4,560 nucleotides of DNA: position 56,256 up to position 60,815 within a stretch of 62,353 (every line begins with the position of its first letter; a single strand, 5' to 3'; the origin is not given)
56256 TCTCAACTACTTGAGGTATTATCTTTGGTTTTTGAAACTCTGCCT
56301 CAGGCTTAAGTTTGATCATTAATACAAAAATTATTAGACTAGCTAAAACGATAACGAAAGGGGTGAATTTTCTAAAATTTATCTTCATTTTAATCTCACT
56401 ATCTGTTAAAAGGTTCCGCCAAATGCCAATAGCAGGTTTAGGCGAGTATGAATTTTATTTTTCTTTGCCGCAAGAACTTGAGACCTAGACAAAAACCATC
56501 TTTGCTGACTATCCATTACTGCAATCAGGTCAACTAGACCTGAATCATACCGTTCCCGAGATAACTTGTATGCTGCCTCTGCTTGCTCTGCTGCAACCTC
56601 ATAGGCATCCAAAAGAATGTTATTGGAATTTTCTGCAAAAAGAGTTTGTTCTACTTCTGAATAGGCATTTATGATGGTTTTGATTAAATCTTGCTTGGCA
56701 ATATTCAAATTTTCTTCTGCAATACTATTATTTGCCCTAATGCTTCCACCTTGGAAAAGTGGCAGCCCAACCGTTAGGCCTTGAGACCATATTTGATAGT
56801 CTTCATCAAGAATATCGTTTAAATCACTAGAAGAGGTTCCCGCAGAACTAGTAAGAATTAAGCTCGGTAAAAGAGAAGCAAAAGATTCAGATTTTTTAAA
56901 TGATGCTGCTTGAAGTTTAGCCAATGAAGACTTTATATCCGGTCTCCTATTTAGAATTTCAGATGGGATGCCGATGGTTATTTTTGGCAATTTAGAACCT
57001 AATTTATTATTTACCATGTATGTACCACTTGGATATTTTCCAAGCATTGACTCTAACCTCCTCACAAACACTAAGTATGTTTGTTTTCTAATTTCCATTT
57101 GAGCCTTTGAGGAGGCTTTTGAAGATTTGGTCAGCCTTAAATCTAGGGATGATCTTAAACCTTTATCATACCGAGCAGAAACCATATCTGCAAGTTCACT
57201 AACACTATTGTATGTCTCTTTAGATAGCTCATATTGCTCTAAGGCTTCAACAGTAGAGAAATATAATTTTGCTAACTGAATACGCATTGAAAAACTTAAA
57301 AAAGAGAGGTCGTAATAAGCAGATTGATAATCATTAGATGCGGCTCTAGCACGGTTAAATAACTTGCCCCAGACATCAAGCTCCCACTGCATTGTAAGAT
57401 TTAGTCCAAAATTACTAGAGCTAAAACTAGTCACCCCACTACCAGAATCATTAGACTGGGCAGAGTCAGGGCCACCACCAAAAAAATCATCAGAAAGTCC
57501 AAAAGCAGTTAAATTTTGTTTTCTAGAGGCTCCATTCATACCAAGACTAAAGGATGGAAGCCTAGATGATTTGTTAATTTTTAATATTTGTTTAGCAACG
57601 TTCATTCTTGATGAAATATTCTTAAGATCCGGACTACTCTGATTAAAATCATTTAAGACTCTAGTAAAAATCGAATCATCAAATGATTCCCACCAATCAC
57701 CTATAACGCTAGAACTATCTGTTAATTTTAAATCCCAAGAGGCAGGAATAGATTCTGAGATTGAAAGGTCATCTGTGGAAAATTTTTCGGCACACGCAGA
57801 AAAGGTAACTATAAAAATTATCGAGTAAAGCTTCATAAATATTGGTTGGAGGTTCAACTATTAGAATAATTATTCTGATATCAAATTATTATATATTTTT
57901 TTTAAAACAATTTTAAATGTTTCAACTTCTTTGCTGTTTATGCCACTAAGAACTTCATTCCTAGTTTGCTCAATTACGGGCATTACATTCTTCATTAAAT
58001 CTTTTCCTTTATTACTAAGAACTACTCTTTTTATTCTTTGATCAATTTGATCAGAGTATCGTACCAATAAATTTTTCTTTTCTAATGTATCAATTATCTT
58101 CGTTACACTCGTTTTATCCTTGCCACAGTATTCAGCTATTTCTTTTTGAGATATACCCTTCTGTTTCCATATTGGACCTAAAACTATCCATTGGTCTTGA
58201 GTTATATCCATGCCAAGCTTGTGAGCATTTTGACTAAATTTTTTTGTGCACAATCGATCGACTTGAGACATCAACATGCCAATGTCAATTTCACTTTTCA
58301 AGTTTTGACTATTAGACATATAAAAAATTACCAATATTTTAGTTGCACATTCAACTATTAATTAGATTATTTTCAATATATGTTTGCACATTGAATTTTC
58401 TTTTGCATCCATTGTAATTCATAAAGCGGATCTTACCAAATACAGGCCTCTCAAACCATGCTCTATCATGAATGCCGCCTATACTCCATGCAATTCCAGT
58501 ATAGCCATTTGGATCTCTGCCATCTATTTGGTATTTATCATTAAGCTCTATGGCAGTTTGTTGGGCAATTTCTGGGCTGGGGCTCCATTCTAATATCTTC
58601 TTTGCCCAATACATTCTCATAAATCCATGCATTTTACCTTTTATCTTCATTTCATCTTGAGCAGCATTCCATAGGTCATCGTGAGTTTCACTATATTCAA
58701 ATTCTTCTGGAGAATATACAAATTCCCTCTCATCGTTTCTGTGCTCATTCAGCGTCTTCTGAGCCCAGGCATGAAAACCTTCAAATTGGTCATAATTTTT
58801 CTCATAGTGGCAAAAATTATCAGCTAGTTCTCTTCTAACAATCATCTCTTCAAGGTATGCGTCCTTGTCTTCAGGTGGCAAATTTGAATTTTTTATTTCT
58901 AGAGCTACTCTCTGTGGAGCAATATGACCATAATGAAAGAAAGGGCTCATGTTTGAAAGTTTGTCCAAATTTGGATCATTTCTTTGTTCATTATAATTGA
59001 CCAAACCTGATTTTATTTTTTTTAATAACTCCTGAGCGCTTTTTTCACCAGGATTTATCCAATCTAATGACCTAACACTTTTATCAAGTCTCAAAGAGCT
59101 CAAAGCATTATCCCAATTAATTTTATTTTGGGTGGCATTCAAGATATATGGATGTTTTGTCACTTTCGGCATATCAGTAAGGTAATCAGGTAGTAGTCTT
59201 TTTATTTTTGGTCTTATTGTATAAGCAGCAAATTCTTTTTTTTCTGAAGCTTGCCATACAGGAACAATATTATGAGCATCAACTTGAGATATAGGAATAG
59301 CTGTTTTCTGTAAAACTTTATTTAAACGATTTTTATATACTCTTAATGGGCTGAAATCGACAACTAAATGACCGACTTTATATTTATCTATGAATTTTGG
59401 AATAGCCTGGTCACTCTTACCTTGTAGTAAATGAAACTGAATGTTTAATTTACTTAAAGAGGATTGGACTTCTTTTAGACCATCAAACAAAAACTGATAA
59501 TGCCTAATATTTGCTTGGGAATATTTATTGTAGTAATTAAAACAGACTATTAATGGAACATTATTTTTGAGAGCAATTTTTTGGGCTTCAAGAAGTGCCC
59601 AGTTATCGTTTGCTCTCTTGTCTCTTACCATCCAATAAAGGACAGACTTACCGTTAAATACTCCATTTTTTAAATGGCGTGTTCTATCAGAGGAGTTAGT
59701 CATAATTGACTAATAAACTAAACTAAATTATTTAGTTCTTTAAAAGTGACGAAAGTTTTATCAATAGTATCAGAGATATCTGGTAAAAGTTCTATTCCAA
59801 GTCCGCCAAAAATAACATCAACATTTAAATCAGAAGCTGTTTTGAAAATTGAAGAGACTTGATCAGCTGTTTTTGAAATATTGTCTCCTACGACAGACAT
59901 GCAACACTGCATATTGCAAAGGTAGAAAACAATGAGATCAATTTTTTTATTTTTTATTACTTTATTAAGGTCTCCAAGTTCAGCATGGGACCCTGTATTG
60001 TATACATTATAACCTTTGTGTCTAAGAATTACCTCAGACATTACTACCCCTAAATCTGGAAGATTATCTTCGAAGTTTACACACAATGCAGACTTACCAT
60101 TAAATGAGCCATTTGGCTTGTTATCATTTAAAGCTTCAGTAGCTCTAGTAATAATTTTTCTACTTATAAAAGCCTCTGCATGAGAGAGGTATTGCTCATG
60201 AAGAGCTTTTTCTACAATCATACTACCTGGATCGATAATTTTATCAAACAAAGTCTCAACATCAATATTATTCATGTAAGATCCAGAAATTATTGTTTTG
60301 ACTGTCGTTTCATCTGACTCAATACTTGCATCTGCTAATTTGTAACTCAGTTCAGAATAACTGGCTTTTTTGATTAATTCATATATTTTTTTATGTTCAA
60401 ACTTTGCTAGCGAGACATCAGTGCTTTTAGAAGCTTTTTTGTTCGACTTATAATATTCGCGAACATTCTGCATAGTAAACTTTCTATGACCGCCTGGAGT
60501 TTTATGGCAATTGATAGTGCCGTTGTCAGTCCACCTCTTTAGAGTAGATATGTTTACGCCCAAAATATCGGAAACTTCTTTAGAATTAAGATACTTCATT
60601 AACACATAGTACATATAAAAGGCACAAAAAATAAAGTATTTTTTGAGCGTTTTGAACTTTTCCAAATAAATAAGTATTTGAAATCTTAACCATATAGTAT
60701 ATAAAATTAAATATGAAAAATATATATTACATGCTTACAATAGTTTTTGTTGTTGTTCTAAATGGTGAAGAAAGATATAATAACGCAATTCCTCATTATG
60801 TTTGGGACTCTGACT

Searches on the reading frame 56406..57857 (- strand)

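Call 45: search_protein_families(library=pfam, proteins=[window:56406-57857:-], max_evalue=0.0001)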
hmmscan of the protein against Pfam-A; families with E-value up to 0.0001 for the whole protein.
window:56406-57857:- (483 aa): 1 family
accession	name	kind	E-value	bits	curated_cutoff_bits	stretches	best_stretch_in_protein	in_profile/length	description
PF02321.23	OEP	-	8e-41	140.3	22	2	300-480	7-187/187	Outer membrane efflux protein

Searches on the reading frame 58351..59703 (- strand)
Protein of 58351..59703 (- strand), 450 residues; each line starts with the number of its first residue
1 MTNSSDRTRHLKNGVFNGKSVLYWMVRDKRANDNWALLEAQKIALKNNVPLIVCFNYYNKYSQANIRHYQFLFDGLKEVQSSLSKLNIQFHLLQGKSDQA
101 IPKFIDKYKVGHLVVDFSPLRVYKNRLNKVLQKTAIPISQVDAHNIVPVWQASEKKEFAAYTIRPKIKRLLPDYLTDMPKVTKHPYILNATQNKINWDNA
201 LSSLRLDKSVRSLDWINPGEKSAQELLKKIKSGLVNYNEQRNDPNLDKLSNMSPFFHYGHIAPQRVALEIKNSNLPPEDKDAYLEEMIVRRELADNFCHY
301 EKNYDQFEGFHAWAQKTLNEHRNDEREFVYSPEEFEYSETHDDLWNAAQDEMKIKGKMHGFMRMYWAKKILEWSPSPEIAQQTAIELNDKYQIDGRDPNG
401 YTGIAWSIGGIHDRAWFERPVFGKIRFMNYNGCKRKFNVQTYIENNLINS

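Call 45: search_protein_families(library=pfam, proteins=[window:58351-59703:-], max_evalue=0.0001)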
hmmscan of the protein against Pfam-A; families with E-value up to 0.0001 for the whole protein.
window:58351-59703:- (450 aa): 1 family
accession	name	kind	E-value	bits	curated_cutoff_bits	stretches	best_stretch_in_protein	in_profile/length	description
PF00875.24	DNA_photolyase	-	4e-30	105.4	26.6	1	21-180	1-162/164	DNA photolyase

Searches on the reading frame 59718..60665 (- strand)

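Call 45: search_protein_families(library=pfam, proteins=[window:59718-60665:-], max_evalue=0.0001)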
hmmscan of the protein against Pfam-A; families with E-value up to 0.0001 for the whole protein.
window:59718-60665:- (315 aa): 3 families
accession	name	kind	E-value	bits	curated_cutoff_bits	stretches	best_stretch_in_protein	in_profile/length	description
PF12728.13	HTH_17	-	8.5e-09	36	27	1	25-75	1-50/51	Helix-turn-helix domain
PF13411.12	MerR_1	-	1e-06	29.2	21.6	1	28-69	3-44/69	MerR HTH family regulatory protein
PF00376.29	MerR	-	5.4e-06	26.6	28.2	1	29-63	3-38/38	MerR family regulatory protein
